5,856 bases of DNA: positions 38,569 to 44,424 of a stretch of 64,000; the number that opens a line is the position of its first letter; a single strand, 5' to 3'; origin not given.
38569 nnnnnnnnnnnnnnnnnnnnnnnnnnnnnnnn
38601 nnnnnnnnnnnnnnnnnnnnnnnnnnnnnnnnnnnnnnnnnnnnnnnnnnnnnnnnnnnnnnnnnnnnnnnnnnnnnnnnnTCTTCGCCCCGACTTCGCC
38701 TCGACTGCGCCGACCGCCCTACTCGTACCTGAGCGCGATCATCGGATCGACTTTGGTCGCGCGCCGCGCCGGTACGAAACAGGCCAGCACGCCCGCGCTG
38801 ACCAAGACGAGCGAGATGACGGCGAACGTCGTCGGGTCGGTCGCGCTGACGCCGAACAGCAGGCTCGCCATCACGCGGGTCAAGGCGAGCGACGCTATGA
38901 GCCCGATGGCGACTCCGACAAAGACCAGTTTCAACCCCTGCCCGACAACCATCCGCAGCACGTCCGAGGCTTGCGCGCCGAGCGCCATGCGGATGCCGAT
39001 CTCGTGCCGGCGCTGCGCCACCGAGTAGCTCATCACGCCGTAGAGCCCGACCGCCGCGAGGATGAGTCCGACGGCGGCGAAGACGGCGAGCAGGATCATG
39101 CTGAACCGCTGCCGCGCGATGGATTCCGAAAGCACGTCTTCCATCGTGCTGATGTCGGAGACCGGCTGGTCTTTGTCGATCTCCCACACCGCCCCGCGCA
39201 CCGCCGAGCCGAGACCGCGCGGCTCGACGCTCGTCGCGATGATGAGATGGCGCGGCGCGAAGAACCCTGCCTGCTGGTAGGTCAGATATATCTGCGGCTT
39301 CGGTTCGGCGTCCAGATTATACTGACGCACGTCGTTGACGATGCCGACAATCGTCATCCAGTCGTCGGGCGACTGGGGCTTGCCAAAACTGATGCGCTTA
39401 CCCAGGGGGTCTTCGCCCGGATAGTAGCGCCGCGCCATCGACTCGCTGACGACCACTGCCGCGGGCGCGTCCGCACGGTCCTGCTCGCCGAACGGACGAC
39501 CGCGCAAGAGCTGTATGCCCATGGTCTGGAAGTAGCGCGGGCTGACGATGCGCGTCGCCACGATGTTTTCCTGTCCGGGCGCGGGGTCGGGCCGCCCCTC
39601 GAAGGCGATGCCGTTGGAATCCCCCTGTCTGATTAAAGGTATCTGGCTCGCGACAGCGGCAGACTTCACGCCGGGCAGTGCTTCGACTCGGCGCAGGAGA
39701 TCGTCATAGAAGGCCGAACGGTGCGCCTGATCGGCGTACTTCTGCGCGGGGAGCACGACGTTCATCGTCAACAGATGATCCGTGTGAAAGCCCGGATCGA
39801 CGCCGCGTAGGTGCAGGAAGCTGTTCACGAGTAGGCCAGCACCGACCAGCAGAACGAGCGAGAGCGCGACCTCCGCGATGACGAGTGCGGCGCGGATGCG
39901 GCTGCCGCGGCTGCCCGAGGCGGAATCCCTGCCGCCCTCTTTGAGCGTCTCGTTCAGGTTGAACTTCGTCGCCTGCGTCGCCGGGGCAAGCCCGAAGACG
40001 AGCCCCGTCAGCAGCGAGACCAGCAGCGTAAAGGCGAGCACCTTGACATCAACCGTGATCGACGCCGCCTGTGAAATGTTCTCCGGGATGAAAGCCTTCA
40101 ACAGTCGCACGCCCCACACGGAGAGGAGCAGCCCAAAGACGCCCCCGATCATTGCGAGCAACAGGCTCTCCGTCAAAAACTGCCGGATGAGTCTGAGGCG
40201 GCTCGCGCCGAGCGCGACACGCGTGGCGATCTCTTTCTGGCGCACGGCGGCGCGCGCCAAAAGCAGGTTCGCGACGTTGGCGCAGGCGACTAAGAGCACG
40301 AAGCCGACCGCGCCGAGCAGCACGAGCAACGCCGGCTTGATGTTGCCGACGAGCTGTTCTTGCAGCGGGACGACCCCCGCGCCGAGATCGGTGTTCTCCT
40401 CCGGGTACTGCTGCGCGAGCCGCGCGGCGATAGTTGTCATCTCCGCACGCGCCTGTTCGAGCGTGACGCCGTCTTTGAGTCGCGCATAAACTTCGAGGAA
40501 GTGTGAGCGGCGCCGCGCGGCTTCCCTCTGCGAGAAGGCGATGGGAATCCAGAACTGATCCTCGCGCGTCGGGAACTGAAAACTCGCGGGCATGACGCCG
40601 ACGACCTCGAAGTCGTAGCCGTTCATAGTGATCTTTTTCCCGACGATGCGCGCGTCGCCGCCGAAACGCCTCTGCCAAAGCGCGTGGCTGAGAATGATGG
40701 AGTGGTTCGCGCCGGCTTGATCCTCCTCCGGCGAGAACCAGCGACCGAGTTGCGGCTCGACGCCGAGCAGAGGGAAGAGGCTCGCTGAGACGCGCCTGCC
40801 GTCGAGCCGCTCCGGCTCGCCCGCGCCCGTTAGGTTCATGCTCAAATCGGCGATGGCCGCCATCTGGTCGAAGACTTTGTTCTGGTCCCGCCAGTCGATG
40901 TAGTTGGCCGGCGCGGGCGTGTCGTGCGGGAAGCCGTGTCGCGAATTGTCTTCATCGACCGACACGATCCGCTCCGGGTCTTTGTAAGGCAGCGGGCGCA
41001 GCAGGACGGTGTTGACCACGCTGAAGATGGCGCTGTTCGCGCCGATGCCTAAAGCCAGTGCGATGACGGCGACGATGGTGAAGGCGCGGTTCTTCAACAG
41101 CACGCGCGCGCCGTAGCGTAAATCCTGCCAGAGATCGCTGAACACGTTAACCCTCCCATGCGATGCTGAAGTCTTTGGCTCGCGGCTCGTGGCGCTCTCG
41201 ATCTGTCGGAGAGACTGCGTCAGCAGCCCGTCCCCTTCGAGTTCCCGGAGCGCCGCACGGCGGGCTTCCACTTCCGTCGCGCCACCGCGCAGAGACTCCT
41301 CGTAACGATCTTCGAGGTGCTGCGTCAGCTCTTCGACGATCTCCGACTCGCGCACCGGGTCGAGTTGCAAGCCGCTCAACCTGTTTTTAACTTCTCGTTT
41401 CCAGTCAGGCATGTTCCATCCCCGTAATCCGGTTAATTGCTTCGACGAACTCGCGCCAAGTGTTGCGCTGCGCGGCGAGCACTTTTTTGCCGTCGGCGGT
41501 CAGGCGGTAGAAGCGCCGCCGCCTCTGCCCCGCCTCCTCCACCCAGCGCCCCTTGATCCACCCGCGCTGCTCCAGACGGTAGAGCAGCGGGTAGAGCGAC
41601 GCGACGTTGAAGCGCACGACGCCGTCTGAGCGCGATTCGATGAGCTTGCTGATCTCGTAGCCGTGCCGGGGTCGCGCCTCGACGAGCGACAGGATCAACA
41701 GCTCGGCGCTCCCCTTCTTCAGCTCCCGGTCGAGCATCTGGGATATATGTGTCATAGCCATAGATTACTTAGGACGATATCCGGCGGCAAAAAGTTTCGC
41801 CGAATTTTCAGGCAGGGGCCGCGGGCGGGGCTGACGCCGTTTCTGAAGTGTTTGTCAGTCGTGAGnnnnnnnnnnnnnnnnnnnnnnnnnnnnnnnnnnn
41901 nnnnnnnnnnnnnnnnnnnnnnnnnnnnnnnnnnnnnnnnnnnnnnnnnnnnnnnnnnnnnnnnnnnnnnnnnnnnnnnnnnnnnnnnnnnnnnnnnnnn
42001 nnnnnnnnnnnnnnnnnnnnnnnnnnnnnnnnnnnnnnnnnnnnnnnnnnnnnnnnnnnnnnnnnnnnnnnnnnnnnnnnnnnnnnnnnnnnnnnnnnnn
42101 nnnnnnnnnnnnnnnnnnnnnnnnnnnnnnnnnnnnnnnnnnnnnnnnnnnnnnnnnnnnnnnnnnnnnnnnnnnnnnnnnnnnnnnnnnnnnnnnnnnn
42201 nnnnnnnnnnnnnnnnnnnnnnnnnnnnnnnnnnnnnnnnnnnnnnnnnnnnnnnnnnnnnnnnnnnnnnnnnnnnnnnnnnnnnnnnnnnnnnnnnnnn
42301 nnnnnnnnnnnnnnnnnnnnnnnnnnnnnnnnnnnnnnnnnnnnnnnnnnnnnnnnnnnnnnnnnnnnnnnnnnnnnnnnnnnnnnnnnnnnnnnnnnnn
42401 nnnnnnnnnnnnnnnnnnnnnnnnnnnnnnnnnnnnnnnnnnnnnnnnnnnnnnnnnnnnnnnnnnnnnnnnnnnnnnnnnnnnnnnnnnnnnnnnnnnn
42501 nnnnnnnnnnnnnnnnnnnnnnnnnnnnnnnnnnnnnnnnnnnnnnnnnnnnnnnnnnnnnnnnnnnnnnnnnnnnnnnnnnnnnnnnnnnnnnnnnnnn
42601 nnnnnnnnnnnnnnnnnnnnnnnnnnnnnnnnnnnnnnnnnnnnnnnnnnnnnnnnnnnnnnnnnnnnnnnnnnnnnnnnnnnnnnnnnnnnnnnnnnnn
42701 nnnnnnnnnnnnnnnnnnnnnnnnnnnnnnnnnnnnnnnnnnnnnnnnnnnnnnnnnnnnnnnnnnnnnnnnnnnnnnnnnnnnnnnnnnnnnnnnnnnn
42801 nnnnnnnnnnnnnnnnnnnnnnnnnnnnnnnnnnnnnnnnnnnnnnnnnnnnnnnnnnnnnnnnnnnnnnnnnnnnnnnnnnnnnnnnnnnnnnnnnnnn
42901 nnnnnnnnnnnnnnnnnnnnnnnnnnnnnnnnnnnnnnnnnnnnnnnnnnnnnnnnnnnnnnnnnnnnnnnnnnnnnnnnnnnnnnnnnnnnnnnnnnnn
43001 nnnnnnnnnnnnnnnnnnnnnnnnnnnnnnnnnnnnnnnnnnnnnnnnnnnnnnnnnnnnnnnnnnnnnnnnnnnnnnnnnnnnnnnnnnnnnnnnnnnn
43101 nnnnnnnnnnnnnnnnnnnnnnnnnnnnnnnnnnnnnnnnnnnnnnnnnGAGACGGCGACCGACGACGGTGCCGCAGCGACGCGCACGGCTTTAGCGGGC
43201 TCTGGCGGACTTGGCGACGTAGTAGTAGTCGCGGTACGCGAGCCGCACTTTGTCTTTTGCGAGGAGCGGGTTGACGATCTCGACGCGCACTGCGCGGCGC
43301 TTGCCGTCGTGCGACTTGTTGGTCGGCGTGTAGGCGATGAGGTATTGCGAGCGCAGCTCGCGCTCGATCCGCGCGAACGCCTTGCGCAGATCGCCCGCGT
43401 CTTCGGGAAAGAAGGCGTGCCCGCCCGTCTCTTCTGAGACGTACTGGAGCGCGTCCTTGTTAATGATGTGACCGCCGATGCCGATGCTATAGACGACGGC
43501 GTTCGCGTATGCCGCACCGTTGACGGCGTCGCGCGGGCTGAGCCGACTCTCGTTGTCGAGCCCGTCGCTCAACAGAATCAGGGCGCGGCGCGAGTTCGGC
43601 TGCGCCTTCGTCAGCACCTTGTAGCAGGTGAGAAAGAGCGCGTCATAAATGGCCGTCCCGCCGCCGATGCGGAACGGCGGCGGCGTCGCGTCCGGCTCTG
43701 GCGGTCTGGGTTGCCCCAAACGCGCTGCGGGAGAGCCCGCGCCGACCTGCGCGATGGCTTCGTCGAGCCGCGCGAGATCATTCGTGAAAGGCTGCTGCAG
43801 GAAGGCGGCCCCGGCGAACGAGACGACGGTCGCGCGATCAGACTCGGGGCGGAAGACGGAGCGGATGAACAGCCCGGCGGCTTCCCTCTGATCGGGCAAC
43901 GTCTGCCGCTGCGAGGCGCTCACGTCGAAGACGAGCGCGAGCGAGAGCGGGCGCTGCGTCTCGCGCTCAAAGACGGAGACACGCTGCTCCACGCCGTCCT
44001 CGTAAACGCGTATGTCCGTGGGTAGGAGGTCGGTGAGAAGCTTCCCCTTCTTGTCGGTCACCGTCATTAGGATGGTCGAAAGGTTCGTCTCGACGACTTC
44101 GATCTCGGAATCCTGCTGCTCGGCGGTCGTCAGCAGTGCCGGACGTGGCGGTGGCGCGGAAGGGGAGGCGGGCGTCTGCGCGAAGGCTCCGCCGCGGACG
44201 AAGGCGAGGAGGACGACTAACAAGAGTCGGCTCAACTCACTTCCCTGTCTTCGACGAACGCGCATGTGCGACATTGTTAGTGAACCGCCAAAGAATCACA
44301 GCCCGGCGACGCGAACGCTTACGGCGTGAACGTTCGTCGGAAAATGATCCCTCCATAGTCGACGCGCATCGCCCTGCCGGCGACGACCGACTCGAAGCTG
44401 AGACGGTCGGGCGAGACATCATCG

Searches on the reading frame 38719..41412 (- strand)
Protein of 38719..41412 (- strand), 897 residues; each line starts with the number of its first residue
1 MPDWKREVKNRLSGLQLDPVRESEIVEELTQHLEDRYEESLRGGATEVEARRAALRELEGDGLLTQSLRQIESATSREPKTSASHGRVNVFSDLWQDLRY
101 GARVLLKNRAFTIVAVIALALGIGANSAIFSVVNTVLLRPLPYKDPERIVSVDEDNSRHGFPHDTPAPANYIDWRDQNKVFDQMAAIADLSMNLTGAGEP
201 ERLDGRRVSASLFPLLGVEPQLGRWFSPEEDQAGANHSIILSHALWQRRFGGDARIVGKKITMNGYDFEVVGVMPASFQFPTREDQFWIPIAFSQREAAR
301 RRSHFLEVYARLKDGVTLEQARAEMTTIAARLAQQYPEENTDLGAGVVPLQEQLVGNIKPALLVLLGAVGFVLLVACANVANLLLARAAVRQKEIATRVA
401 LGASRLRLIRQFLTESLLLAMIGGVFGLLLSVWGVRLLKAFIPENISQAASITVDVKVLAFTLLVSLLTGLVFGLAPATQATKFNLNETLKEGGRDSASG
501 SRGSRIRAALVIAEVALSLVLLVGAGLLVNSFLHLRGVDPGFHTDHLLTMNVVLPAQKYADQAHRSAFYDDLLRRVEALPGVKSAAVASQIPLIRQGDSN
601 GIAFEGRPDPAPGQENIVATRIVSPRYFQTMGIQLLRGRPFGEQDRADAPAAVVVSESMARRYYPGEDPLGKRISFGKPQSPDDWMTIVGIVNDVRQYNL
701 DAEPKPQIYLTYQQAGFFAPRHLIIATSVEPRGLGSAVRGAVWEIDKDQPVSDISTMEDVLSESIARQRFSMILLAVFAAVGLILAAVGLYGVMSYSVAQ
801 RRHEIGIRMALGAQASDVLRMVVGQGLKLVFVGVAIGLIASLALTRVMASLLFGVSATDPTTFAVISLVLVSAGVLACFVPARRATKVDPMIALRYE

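Call 53: search_protein_families(library=pfam, proteins=[window:38719-41412:-], max_evalue=0.00001)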
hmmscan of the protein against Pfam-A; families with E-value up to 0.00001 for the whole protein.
window:38719-41412:- (897 aa): 2 families
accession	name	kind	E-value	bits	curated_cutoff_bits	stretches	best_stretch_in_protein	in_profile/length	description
PF12704.14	MacB_PCD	-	2.8e-47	162.1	27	2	112-327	1-206/207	MacB-like periplasmic core domain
PF02687.27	FtsX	-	6.2e-29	100.9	25.5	2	777-890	2-120/120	FtsX-like permease C-terminal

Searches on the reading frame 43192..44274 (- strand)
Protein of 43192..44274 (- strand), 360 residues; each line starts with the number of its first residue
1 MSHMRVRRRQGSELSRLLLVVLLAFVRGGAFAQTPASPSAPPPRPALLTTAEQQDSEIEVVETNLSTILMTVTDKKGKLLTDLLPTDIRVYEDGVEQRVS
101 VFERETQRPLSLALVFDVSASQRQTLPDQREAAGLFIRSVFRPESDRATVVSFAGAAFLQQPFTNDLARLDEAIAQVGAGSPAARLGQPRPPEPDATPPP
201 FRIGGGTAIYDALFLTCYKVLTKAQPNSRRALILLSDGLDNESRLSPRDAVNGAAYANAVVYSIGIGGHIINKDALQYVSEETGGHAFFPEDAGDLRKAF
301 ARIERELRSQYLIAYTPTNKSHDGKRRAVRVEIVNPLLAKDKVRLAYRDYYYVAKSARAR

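Call 54: search_protein_families(library=pfam, proteins=[window:43192-44274:-], max_evalue=0.00001)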
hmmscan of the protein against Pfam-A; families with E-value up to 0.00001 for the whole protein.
window:43192-44274:- (360 aa): 2 families
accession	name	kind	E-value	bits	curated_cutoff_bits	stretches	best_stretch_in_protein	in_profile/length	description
PF00092.34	VWA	-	1.2e-09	39.1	23.8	1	204-300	75-172/174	von Willebrand factor type A domain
PF13519.12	VWA_2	-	2.8e-07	31.6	27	1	113-238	2-106/107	von Willebrand factor type A domain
